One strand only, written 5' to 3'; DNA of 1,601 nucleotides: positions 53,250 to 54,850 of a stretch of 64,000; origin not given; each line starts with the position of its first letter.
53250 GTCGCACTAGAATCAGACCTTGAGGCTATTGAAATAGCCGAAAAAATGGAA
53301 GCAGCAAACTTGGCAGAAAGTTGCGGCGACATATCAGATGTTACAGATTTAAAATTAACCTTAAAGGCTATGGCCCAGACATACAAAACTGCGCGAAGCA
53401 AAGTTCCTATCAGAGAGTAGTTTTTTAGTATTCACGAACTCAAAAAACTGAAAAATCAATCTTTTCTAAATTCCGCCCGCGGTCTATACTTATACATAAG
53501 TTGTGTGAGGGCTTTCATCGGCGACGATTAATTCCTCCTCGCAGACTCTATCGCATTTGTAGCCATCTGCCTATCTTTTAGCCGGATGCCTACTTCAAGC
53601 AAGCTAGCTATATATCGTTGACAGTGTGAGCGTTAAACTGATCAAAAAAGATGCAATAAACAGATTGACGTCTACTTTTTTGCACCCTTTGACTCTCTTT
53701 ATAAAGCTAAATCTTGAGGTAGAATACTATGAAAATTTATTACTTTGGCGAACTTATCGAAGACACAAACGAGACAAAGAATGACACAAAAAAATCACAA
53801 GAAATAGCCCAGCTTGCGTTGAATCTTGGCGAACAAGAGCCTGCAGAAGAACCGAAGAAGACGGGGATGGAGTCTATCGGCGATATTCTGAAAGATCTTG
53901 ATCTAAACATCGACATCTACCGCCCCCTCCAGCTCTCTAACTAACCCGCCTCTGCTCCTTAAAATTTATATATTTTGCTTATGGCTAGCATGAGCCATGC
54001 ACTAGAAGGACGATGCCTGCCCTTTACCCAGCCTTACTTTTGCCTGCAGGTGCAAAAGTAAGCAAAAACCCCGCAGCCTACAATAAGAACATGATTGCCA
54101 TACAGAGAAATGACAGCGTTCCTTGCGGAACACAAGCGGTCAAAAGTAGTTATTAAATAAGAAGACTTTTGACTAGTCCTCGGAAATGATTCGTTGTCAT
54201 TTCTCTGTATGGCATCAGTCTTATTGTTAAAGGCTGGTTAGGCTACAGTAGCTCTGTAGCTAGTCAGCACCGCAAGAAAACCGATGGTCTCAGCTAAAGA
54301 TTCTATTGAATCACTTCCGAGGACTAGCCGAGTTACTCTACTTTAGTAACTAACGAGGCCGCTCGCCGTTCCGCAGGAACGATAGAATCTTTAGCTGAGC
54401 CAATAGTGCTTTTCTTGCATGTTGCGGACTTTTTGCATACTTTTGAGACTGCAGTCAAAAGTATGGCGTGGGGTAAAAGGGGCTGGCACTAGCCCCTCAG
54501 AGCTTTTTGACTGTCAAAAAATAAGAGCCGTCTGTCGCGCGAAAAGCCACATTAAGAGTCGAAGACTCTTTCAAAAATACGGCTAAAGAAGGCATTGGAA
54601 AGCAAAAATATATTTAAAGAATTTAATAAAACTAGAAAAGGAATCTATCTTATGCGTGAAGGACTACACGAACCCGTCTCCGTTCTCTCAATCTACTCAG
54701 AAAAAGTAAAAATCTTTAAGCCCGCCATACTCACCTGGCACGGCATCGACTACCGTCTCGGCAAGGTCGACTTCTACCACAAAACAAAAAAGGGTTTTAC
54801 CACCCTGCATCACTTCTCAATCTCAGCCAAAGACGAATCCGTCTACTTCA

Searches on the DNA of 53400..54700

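Call 72: search_rna_families(source=window, start=53400, end=54700, threshold=evalue, max_evalue=0.1)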
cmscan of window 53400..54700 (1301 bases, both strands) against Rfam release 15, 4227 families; matches with E-value up to 0.1: 0.
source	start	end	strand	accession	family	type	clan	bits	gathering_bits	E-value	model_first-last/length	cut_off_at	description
